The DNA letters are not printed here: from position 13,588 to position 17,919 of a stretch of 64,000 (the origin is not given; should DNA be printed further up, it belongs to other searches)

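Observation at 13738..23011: Type-IV-pilin-like operon encoding a 1343-aa pilin-adhesin with BspA-type LRRs, headed by a lytic transglycosylase and a hypervariable paralog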

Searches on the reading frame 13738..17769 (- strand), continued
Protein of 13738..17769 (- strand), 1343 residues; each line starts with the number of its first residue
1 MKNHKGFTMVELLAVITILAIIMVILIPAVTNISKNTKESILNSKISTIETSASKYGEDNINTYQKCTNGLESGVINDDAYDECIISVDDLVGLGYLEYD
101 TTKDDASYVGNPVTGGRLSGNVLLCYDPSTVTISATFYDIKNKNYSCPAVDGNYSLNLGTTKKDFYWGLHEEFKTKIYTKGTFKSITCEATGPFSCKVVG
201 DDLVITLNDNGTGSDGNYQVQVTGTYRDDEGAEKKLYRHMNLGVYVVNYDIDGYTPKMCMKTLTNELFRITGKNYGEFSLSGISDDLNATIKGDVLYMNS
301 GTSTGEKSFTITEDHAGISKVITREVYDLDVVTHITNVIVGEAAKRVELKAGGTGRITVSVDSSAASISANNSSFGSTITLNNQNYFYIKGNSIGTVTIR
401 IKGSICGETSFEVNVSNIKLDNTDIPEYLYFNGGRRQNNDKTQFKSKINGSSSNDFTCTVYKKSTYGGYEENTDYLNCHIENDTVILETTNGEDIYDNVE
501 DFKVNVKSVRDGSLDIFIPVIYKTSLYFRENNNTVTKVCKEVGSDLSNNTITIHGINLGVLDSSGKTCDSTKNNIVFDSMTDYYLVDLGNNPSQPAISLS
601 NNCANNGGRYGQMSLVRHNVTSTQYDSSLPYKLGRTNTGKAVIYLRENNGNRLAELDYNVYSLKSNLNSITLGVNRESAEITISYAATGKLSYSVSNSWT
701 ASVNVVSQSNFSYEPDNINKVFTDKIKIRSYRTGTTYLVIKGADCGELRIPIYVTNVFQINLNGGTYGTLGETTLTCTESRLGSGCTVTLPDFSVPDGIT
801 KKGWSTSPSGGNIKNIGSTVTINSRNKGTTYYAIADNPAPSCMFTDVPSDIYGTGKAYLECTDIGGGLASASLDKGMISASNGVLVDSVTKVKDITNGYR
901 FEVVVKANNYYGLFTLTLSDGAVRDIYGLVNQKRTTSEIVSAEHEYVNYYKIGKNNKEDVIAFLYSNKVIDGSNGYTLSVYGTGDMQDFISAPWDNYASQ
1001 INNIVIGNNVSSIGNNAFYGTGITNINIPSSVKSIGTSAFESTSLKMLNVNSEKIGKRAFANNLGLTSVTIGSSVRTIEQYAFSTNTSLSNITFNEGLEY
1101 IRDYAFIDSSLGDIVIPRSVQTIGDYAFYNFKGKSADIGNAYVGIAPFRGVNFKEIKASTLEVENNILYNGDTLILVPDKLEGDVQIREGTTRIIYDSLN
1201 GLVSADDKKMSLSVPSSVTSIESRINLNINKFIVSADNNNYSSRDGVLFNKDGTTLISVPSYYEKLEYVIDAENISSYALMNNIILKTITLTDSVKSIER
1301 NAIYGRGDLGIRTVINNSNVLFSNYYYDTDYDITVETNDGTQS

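Call 15: find_encoding_contigs(protein=P0014, flank=10000, max_places=3)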
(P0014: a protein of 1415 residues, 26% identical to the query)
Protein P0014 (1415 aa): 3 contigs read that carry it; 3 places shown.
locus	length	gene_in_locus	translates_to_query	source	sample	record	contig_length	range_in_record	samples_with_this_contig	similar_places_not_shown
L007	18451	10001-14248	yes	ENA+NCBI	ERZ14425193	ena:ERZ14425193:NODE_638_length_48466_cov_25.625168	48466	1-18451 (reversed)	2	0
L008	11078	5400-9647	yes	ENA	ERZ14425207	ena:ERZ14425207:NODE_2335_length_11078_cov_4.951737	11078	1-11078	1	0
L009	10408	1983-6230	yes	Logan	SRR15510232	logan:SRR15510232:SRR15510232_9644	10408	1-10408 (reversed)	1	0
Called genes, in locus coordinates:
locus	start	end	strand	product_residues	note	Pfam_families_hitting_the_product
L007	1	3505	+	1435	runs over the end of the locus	PF13306:LRR_5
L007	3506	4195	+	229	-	-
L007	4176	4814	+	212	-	-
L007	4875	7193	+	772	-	PF07963:N_methyl (weak), PF09479:Flg_new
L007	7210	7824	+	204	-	-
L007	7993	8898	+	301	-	-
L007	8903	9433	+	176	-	-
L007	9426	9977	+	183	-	-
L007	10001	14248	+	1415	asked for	PF13306:LRR_5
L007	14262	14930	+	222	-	-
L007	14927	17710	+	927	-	PF18998:Flg_new_2 (faint), PF09479:Flg_new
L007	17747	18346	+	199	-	-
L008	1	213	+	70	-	?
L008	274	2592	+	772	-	PF07963:N_methyl (weak), PF09479:Flg_new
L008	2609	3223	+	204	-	-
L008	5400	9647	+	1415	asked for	PF13306:LRR_5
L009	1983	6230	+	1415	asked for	PF13306:LRR_5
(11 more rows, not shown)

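Call 16: list_cluster_members(proteins=[window:13738-17769:-, P0012, P0014, window:23302-24528:-, window:49123-51522:-, window:19816-21687:-, window:18815-19735:-, window:21695-23011:-, window:7522-9243:-])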
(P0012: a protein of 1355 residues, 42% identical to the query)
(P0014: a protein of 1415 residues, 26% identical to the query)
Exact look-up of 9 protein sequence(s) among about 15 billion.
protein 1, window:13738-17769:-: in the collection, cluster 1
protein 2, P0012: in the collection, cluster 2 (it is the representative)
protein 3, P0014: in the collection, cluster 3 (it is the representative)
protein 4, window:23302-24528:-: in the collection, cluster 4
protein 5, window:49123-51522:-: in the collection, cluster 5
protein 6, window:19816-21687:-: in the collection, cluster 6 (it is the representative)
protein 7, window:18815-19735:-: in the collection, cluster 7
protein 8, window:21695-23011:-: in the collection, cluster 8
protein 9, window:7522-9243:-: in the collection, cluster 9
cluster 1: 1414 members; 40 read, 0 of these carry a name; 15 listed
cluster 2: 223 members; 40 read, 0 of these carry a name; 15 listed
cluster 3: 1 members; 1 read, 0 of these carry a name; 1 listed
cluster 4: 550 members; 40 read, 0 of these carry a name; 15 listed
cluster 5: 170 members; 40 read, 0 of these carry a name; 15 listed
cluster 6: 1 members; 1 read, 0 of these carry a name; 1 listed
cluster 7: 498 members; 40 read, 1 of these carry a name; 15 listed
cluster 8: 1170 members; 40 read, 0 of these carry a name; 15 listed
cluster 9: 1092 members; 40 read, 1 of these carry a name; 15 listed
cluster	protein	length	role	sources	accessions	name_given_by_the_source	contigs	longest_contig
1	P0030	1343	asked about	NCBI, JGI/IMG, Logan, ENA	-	-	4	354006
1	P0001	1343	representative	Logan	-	-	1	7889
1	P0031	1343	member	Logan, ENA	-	-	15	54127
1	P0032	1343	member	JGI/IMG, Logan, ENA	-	-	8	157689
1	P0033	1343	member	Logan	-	-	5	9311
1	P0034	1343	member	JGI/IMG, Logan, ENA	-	-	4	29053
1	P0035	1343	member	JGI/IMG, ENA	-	-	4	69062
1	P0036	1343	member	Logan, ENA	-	-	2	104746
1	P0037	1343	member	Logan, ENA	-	-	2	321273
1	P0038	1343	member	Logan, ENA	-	-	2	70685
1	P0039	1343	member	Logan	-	-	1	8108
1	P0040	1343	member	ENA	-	-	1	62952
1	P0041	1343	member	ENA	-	-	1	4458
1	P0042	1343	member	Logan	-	-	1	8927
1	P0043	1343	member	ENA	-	-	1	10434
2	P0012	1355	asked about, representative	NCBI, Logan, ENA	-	-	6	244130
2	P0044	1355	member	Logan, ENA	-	-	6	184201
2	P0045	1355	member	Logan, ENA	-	-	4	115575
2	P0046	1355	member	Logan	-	-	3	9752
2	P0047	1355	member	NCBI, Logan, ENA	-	-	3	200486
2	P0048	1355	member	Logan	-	-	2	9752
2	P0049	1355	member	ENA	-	-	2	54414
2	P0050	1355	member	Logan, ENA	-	-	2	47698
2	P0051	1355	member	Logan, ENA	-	-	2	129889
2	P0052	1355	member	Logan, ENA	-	-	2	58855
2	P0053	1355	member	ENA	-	-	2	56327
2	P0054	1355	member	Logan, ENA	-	-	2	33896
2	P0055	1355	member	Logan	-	-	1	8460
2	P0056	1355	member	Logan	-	-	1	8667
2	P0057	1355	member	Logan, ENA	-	-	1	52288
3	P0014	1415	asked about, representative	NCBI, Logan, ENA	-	-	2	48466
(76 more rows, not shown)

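Call 18: find_homologous_proteins(query=L005:5043-6698:+, max_evalue=1e-10)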
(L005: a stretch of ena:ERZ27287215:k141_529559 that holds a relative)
Query L005:5043-6698:+ (552 aa): 3232 proteins with E <= 1e-10 among 8000 candidates; the best 120 are listed.
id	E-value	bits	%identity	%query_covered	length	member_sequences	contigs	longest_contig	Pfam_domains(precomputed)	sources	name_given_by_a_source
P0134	0.0e+0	1186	100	100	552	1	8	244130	PF00482.29,PF28597.1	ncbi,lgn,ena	-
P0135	0.0e+0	1186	100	100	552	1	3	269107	PF00482.29,PF28597.1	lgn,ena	-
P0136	0.0e+0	1185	100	100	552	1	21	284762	PF00482.29,PF28597.1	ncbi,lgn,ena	-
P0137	0.0e+0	1184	100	100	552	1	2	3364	PF00482.29,PF28597.1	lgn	-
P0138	0.0e+0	1184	99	100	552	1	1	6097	PF00482.29,PF28597.1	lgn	-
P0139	0.0e+0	1184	99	100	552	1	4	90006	PF00482.29,PF28597.1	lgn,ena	-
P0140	0.0e+0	1183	100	100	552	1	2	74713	PF00482.29,PF28597.1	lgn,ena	-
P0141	0.0e+0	1183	99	100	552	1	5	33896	PF00482.29,PF28597.1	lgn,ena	-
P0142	0.0e+0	1183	99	100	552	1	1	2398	PF00482.29,PF28597.1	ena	-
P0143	0.0e+0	1182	99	100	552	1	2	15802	PF00482.29,PF28597.1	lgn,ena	-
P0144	0.0e+0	1182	99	100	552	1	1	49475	PF00482.29,PF28597.1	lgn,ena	-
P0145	0.0e+0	1182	99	100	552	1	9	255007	PF00482.29,PF28597.1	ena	-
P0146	0.0e+0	1182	99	100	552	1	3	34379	PF00482.29,PF28597.1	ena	-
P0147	0.0e+0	1182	99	100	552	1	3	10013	PF00482.29,PF28597.1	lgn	-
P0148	0.0e+0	1182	99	100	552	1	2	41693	PF00482.29,PF28597.1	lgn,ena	-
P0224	2.2e-289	978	81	100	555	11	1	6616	PF00482.29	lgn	-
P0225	8.4e-288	973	82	100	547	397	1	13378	PF00482.29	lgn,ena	-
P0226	1.1e-285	966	80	100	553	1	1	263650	PF00482.29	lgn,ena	-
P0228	4.4e-285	964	81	100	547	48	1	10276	PF00482.29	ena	-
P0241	4.9e-205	700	62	97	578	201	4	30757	PF00482.29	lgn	-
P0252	1.0e-201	689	60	100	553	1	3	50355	PF00482.29,PF28597.1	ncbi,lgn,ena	-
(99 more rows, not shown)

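Call 19: find_encoding_contigs(protein=P0225, flank=10000, max_places=4)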
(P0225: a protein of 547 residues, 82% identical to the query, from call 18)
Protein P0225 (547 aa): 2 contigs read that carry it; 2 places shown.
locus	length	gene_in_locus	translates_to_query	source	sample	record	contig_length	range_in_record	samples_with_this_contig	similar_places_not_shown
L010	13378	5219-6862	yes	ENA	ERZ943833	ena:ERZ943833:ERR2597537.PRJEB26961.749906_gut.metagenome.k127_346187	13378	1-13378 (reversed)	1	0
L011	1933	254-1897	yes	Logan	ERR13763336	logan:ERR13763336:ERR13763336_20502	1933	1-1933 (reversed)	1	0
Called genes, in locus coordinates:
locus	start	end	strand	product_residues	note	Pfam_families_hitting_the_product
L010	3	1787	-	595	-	?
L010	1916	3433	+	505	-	PF01676:Metalloenzyme, PF06415:iPGM_N, PF01663:Phosphodiest (weak)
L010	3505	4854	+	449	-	PF02878:PGM_PMM_I, PF02879:PGM_PMM_II, PF02880:PGM_PMM_III, PF00408:PGM_PMM_IV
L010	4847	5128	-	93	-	-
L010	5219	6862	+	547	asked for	PF00482:T2SSF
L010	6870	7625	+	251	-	PF06750:A24_N_bact, PF01478:Peptidase_A24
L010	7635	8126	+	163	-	PF07963:N_methyl (weak)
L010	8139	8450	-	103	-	PF00367:PTS_EIIB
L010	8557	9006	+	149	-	PF10612:Spore-coat_CotZ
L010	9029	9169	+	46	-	-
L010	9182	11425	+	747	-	PF00112:Peptidase_C1, PF02368:Big_2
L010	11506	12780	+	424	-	PF25888:WHD_DnaB, PF07261:DnaB_2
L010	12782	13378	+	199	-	?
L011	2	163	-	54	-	?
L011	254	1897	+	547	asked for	PF00482:T2SSF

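Call 20: find_encoding_contigs(protein=P0226, flank=10000, max_places=3)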
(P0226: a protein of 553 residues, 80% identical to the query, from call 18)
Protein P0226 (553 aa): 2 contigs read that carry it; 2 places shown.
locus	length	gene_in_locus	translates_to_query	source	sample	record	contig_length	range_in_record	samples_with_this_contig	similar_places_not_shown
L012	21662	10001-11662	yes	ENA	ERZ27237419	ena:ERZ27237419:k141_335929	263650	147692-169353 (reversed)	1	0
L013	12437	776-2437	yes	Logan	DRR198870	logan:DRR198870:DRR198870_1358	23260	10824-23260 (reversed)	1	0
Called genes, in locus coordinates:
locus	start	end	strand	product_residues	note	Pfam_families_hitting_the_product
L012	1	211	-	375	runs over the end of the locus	-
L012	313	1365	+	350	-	PF11258:DUF3048, PF17479:DUF3048_C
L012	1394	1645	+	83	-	-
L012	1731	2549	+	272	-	PF19293:CdaA_N, PF02457:DAC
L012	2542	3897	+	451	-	PF07949:YbbR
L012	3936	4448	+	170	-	-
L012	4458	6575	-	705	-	PF13191:AAA_16 (weak), PF23569:NBD_SMAX1, PF00004:AAA, PF17871:AAA_lid_9, PF00004:AAA, PF07724:AAA_2, PF07728:AAA_5, PF10431:ClpB_D2-small, +9 more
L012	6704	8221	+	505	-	PF01676:Metalloenzyme, PF06415:iPGM_N, PF01663:Phosphodiest (weak)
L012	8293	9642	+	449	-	PF02878:PGM_PMM_I, PF02879:PGM_PMM_II, PF02880:PGM_PMM_III, PF00408:PGM_PMM_IV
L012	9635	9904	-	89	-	-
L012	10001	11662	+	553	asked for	PF00482:T2SSF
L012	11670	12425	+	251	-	PF06750:A24_N_bact, PF01478:Peptidase_A24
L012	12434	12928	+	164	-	PF07963:N_methyl (weak)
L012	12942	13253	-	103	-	PF00367:PTS_EIIB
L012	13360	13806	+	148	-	PF10612:Spore-coat_CotZ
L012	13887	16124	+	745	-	PF00112:Peptidase_C1, PF02368:Big_2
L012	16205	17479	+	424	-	PF25888:WHD_DnaB, PF07261:DnaB_2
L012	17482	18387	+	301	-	PF03969:AFG1_ATPase (faint), PF01695:IstB_IS21, PF00308:Bac_DnaA (weak)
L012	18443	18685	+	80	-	-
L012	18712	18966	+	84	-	-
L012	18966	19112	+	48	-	-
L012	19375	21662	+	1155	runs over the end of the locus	PF12733:Cadherin-like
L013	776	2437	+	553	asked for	PF00482:T2SSF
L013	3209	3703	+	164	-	PF07963:N_methyl (weak)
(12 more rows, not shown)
